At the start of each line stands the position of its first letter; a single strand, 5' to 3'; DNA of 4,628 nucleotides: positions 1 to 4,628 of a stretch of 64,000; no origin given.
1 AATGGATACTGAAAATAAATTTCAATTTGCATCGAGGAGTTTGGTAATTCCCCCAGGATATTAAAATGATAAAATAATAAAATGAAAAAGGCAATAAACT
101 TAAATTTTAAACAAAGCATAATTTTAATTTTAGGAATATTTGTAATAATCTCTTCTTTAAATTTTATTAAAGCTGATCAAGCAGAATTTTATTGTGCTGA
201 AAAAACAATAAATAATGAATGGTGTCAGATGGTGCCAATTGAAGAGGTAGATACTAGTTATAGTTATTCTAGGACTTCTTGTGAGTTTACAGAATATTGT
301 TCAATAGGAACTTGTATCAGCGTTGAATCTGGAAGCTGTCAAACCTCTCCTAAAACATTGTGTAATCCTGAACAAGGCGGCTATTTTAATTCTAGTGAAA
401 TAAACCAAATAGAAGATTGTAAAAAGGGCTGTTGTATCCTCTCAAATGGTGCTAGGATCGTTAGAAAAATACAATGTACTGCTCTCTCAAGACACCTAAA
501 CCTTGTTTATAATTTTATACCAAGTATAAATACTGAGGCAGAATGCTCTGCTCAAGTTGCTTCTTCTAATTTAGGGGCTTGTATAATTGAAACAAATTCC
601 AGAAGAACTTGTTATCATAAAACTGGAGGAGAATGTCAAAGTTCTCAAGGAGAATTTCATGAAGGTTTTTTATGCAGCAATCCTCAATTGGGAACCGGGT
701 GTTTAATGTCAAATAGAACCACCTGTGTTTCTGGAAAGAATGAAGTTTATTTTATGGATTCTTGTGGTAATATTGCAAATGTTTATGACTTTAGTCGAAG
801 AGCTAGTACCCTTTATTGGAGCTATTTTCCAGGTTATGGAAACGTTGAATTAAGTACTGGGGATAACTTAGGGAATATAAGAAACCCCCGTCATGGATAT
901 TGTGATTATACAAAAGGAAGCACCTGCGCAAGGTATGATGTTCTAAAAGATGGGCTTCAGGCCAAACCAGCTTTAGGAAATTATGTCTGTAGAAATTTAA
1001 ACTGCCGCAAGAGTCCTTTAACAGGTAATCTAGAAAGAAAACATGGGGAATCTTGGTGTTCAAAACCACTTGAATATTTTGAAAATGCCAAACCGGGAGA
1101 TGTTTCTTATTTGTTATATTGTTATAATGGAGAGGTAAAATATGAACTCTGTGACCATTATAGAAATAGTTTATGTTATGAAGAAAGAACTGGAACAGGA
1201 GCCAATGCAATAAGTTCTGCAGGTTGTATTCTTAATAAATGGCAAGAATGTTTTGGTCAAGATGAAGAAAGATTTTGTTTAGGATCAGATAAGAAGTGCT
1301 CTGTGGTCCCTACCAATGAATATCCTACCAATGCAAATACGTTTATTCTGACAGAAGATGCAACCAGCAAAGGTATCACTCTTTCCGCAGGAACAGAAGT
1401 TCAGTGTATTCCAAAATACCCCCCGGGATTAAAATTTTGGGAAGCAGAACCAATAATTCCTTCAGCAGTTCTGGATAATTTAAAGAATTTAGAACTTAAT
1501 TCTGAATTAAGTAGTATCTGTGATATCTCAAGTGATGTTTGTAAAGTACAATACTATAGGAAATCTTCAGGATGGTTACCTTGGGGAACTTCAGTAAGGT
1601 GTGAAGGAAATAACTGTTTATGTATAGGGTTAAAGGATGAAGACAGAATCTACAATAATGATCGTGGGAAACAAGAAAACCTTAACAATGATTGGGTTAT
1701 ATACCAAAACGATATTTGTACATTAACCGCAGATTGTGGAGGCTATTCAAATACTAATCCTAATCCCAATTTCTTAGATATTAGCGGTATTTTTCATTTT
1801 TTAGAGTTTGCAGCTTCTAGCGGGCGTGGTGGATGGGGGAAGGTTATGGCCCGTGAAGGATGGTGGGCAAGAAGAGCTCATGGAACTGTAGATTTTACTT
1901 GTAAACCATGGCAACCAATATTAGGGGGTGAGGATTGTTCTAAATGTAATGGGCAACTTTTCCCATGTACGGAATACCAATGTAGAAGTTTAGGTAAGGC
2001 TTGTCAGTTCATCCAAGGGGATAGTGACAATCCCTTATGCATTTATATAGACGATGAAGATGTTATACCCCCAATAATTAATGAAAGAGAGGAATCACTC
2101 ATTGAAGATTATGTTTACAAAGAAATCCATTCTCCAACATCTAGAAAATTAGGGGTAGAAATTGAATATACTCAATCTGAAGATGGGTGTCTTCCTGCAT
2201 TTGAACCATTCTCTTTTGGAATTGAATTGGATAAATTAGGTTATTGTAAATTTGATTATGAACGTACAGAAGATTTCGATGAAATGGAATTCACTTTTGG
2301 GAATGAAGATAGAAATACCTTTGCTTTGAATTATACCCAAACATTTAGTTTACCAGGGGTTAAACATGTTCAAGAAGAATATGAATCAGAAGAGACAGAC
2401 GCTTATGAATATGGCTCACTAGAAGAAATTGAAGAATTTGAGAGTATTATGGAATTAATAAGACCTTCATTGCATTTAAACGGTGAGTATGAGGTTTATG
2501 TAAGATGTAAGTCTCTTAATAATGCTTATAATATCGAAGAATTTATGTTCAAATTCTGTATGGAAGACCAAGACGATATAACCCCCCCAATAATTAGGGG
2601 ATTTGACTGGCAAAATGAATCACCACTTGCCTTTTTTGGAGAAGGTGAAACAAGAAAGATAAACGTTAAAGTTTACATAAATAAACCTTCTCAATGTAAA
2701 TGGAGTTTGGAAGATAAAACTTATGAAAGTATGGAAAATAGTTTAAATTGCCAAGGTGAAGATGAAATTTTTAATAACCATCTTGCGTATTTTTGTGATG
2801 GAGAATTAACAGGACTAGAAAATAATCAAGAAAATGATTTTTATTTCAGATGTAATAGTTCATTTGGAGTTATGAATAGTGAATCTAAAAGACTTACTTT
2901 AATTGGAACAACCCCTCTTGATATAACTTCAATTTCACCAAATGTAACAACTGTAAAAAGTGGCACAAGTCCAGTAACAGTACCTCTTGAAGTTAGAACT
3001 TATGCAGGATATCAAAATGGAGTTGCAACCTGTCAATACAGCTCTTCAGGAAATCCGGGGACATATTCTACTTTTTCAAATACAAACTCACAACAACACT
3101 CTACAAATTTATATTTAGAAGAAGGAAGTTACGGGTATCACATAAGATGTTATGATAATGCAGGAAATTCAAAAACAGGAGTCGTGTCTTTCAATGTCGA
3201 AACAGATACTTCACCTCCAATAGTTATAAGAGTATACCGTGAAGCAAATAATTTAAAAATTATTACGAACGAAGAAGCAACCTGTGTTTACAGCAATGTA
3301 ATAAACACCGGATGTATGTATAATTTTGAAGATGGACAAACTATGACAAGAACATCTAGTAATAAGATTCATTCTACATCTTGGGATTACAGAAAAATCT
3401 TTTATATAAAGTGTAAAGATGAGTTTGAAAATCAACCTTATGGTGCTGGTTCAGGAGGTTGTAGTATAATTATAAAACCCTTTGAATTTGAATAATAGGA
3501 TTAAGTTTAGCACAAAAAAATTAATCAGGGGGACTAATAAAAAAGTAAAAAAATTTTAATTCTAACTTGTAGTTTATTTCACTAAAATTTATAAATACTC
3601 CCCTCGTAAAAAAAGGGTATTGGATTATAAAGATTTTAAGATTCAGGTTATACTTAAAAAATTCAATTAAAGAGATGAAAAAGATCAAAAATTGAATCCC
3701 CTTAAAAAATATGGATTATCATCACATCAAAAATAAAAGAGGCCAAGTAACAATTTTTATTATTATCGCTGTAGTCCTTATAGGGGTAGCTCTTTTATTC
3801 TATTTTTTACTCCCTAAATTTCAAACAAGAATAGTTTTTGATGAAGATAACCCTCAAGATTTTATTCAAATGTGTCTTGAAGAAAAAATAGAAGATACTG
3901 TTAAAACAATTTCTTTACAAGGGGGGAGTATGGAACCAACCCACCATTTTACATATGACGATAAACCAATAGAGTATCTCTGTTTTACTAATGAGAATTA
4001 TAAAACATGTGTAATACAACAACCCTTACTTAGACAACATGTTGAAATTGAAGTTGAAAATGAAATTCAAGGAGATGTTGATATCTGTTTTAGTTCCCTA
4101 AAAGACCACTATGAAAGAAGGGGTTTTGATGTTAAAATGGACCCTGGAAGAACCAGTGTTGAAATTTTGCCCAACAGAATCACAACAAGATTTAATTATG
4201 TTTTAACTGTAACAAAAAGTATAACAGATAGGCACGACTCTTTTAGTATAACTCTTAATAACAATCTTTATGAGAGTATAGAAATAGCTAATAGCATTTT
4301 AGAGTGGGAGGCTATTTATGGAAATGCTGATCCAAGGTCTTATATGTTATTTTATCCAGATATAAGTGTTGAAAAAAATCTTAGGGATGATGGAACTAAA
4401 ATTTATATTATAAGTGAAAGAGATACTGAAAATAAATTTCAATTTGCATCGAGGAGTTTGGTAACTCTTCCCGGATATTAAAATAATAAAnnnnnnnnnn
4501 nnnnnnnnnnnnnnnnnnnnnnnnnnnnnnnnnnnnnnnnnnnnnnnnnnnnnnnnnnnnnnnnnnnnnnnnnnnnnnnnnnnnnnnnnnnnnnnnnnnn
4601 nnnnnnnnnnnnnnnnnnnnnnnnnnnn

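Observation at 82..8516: Same architecture encoded once as a fused 1137-aa gene and once as two adjacent genes (584 + 739 aa)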

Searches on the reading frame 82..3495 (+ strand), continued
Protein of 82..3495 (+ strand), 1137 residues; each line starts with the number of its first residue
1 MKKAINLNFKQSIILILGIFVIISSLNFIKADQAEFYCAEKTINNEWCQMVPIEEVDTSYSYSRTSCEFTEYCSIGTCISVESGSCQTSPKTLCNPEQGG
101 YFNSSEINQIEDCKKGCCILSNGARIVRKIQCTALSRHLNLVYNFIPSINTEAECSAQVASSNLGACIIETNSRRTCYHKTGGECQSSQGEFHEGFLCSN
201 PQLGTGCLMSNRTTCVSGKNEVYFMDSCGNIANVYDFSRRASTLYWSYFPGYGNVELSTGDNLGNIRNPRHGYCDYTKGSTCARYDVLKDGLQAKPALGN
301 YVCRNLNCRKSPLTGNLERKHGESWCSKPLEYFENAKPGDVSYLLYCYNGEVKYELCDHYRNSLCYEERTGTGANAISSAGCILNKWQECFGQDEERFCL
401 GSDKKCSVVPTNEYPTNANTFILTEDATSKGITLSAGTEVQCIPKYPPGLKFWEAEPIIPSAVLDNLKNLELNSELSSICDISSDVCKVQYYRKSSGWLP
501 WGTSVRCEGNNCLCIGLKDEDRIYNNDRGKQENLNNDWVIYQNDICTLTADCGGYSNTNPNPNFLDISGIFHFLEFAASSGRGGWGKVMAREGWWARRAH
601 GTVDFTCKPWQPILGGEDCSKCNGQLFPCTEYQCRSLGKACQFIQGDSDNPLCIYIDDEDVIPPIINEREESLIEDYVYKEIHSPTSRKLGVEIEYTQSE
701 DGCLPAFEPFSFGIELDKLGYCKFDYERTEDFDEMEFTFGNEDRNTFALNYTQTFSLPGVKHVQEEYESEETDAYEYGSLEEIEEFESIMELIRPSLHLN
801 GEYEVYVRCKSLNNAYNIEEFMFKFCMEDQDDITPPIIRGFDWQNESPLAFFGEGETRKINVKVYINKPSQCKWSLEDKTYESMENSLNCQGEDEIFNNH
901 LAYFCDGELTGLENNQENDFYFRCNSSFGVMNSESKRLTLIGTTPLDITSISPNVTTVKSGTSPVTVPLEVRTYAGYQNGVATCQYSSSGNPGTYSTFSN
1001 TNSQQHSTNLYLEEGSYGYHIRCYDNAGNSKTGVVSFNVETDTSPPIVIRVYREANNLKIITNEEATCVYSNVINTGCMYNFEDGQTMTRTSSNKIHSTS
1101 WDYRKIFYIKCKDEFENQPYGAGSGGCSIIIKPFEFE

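Call 31: fold_search(model_id=the predicted structure, library=pdb)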
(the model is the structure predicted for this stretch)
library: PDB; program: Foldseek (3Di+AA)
matches with E <= 10: 1889; with E <= 0.001: 437
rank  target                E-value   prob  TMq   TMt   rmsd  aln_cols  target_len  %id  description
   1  4y61_A                1.4e-11  1.00  0.12  0.28  21.1       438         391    8  Crystal structure of the complex between Slitrk2 LRR1 and PTP delta Ig1-Fn1 (released 2015-06-03)
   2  4yfd_A                1.4e-10  1.00  0.14  0.27  22.6       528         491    9  Crystal structure PTP delta Ig1-Fn2 in complex with IL-1RAcP (released 2015-05-06)
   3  2e9w_A                3.8e-10  1.00  0.17  0.33  22.1       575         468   11  Crystal structure of the extracellular domain of Kit in complex with stem cell factor (SCF) (released 2007-08-07)
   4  4yfg_A                4.4e-10  1.00  0.14  0.26  17.2       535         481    9  Crystal structure of PTP delta meA3/meB minus variant Ig1-Fn1 (released 2015-05-06)
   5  4yh7_A                5.8e-10  1.00  0.14  0.22  26.0       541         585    9  Crystal structure of PTPdelta ectodomain in complex with IL1RAPL1 (released 2015-05-06)
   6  5xwt_A                7.9e-10  1.00  0.12  0.25  19.5       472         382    8  Crystal structure of PTPdelta Ig1-Fn1 in complex with SALM5 LRR-Ig (released 2018-06-06)
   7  7ceg_A                1.1e-09  1.00  0.12  0.24  18.8       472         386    8  Crystal structure of the complex between mouse PTP delta and neuroligin-3 (released 2021-02-24)
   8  9flw_A                1.4e-09  1.00  0.14  0.25  35.4       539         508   10  CryoEM structure of the fragment-6 (3571-4078) in the grappling hook protein A (GhpA) in the bacterium Aureispira sp.  (released 2024-10-16)
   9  6rur_A                1.8e-09  1.00  0.11  0.17  23.6       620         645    9  Structure of the SCIN stabilized C3bBb convertase bound to properdin (released 2019-08-21)
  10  8uin_A                2.2e-09  1.00  0.11  0.17  23.4       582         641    9  Structure of the C3bBb-albicin complex (released 2024-05-08)
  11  6grq_A                2.9e-09  1.00  0.09  0.17  21.1       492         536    9  Paired immunoglobulin-like receptor B (PirB) or Leukocyte immunoglobulin-like receptor subfamily B member 3 (LILRB3) f (released 2019-02-06)
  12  9ijj_C                3.4e-09  1.00  0.11  0.12  42.9       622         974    9  In situ structure of the central apparatus in mouse sperm axoneme. (released 2025-06-04)
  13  5xwt_C                6.3e-09  1.00  0.12  0.27  19.1       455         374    8  Crystal structure of PTPdelta Ig1-Fn1 in complex with SALM5 LRR-Ig (released 2018-06-06)
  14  9g8b_A                9.0e-09  1.00  0.14  0.33  22.7       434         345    9  CryoEM structure of the fragment-2 (2892-3236) in the grappling hook protein A (GhpA) in the bacterium Aureispira sp.  (released 2024-10-16)
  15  2jll                  1.0e-08  1.00  0.12  0.27  17.8       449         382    9  Crystal structure of NCAM2 IgIV-FN3II (released 2009-11-17)
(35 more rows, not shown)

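Call 47: search_solved_structures(query=A1, max_evalue=1)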
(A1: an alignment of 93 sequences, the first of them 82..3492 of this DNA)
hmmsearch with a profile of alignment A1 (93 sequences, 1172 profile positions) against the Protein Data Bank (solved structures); distinct sequences matched with E-value up to 1: 0.

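Call 48: search_protein_families(library=ncbifam, proteins=[window:82-3492:+], max_evalue=0.01)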
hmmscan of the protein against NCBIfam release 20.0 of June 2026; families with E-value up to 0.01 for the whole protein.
window:82-3492:+ (1137 aa): 0 families

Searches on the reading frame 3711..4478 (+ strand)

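Call 7: search_protein_families(library=pfam, proteins=[window:3711-4478:+], max_evalue=0.1)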
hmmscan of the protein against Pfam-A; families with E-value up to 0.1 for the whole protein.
window:3711-4478:+ (256 aa): 2 families
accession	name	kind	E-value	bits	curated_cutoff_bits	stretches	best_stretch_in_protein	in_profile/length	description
PF10661.14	EssA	-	0.036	14.4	24.1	1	9-37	118-146/147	WXG100 protein secretion system (Wss), protein EssA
PF11085.13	YqhR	-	0.049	14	27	1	8-39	64-95/165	Conserved membrane protein YqhR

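Call 48: search_protein_families(library=ncbifam, proteins=[window:3711-4478:+], max_evalue=0.01)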
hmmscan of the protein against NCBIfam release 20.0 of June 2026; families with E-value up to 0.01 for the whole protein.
window:3711-4478:+ (256 aa): 0 families
